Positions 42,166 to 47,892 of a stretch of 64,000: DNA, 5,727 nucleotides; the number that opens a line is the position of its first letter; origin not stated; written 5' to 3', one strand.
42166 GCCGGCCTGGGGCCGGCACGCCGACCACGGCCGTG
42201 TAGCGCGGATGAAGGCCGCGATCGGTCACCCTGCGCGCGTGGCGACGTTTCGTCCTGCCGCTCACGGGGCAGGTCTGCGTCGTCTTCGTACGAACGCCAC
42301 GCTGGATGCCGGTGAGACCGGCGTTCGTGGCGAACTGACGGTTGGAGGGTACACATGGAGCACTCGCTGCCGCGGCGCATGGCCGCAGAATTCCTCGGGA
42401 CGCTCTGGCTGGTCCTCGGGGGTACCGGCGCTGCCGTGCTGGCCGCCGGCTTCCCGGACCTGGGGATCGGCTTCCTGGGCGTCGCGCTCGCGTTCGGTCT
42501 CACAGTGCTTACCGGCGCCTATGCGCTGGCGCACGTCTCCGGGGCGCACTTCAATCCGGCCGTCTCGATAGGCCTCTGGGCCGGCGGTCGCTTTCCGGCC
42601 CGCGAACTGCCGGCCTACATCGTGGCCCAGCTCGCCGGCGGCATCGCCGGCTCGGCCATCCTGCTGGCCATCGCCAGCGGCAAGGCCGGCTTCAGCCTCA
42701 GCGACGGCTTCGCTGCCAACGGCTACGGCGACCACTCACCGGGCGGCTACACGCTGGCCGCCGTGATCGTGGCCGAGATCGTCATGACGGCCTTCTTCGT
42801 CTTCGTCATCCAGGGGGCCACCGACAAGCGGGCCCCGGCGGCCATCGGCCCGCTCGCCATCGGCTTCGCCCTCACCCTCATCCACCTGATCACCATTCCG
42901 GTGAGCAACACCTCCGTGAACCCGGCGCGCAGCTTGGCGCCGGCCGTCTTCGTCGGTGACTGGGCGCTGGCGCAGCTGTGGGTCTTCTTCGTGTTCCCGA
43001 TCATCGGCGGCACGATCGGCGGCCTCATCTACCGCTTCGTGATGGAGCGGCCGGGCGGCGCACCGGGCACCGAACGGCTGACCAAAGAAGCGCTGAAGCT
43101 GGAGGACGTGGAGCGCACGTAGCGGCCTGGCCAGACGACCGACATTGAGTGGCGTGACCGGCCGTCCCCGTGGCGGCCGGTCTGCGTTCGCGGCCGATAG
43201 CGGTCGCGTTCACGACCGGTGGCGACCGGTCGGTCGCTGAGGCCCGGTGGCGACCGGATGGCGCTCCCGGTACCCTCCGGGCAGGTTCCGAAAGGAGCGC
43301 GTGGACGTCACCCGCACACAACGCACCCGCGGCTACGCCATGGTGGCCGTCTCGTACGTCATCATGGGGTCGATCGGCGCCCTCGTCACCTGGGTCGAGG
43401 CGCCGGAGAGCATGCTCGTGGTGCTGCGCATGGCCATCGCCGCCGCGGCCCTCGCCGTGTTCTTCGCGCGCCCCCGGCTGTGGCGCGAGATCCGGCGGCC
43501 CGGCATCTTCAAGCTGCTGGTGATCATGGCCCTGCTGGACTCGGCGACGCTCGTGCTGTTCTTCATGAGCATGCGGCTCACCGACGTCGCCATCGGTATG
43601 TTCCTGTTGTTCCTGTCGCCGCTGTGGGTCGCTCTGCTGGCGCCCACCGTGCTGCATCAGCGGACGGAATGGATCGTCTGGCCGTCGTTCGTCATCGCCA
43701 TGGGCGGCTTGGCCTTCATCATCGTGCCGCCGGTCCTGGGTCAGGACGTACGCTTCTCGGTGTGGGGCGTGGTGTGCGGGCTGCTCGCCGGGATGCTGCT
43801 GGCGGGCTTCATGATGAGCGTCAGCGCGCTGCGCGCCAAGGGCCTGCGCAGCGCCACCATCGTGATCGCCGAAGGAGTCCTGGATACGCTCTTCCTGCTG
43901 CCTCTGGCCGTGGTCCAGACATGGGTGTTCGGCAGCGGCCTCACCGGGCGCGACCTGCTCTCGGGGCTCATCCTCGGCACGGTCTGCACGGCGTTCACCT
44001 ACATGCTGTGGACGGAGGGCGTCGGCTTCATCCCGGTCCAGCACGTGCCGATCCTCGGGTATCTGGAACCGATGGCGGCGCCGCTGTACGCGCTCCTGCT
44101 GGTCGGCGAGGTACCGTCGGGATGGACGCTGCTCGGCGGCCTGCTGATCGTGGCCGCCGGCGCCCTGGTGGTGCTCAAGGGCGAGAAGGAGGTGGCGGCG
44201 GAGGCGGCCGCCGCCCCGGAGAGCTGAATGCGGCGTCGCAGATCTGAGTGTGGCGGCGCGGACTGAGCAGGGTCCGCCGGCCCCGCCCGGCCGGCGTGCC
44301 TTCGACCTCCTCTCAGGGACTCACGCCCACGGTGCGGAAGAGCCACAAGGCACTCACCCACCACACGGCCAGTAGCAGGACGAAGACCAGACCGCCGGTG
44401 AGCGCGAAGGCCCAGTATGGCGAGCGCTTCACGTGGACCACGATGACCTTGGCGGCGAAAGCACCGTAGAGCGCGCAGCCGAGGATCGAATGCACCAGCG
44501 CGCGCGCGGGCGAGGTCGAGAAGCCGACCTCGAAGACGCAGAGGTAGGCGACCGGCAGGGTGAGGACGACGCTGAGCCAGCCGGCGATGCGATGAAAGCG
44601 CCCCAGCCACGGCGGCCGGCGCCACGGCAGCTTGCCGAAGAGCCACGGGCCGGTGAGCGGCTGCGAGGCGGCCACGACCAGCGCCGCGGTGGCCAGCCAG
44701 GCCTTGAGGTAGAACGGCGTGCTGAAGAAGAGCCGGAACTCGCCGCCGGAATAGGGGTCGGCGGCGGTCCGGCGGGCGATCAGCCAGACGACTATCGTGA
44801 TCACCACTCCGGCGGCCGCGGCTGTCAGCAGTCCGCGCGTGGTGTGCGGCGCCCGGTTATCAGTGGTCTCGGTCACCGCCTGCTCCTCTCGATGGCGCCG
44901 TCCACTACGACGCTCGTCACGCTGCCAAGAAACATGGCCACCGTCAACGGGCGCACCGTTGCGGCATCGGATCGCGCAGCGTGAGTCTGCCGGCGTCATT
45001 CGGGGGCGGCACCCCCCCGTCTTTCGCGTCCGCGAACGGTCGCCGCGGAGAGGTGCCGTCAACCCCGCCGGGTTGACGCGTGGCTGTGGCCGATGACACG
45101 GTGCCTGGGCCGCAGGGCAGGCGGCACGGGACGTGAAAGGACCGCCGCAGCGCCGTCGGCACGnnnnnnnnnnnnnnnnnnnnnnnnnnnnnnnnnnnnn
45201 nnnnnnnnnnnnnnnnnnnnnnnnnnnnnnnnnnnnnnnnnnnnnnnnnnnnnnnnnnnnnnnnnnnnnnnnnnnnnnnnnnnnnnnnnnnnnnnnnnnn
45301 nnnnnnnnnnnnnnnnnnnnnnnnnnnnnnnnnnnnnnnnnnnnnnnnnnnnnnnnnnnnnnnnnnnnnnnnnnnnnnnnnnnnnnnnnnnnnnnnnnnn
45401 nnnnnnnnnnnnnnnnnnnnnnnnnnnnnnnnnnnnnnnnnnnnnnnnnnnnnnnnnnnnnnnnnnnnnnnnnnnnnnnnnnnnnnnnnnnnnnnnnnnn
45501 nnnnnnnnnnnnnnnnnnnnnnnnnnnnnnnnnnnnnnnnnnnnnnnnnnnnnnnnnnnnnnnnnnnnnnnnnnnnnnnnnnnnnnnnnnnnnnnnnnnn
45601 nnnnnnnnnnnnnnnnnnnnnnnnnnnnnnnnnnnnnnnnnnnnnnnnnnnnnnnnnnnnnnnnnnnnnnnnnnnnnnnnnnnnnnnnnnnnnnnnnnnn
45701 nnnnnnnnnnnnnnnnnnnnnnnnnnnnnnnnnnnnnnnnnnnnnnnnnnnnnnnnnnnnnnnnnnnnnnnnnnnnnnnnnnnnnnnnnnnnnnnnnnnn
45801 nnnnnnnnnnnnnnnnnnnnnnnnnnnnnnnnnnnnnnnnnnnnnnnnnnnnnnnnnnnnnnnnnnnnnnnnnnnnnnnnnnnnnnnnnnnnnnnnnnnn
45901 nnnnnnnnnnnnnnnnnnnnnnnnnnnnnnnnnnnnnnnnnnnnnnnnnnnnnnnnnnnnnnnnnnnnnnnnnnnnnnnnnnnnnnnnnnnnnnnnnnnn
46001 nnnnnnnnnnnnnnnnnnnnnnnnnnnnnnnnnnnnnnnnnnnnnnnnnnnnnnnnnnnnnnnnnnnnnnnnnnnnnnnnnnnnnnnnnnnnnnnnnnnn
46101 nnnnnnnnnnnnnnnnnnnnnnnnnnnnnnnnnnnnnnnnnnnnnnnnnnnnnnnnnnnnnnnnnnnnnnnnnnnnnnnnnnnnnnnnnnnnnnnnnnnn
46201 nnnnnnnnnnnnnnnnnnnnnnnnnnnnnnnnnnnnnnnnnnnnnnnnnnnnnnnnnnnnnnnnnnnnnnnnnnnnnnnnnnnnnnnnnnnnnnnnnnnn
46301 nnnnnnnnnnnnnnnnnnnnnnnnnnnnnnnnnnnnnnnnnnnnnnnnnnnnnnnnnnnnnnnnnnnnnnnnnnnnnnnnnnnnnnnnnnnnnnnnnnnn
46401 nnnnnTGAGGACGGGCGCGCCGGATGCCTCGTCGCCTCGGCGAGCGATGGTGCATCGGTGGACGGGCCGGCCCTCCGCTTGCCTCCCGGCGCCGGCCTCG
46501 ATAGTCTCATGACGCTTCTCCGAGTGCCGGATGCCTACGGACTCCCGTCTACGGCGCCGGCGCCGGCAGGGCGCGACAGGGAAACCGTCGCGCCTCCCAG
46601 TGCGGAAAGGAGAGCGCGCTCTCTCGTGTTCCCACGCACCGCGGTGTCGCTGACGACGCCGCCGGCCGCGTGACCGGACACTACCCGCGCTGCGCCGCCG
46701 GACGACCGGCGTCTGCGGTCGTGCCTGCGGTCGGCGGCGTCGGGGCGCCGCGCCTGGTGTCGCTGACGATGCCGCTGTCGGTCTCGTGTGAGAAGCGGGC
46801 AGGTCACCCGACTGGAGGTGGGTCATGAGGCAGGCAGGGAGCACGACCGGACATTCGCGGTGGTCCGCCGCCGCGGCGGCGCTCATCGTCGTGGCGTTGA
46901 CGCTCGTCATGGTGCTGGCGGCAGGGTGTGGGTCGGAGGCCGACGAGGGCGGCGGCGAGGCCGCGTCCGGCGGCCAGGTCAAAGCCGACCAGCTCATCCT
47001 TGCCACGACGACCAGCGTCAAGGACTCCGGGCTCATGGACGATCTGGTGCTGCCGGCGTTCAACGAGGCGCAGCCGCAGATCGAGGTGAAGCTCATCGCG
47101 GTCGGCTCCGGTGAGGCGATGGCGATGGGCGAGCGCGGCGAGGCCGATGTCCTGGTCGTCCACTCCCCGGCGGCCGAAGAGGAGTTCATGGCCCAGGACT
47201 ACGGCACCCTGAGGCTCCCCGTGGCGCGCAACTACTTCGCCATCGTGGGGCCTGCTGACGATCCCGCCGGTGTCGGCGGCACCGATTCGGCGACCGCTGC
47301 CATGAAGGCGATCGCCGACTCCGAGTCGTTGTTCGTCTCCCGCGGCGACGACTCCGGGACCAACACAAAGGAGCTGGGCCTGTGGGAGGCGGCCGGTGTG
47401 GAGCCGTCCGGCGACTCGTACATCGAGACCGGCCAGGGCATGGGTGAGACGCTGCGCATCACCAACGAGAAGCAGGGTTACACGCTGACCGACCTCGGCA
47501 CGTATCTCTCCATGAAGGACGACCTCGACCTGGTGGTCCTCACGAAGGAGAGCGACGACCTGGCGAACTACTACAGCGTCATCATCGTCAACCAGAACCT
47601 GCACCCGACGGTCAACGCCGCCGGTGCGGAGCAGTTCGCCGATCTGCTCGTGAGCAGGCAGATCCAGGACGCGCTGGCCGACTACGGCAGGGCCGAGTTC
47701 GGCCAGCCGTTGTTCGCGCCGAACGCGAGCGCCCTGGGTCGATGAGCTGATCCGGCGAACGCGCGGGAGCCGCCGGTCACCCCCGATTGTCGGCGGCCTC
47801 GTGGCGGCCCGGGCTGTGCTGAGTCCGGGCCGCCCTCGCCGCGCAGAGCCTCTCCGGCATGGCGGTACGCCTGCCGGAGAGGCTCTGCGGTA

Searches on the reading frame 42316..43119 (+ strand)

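Call 54: search_protein_families(library=pfam, max_evalue=0.00001, proteins=[window:42316-43119:+])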
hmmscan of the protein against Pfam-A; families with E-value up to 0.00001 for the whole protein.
window:42316-43119:+ (268 aa): 1 family
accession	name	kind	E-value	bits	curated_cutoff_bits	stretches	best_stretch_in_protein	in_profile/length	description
PF00230.25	MIP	-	1.3e-51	175.9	25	1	18-239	7-222/222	Major intrinsic protein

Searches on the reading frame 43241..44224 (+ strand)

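Call 54: search_protein_families(library=pfam, max_evalue=0.00001, proteins=[window:43241-44224:+])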
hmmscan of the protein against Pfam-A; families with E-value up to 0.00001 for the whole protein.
window:43241-44224:+ (328 aa): 1 family
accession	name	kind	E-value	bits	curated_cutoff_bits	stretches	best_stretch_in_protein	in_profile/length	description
PF00892.27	EamA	-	9.3e-21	75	28.2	2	178-311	4-134/135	EamA-like transporter family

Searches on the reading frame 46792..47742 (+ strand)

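Call 54: search_protein_families(library=pfam, max_evalue=0.00001, proteins=[window:46792-47742:+])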
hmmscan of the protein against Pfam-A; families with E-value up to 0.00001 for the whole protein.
window:46792-47742:+ (317 aa): 3 families
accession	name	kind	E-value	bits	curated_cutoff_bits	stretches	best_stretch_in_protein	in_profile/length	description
PF12849.12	PBP_like_2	-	3.1e-45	155.5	27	1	67-289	11-266/267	PBP superfamily domain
PF13531.11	SBP_bac_11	-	1.3e-11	45.2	25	1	86-299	16-225/227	Bacterial extracellular solute-binding protein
PF12727.12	PBP_like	-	8.2e-06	25.5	27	0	90-191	4-106/193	PBP superfamily domain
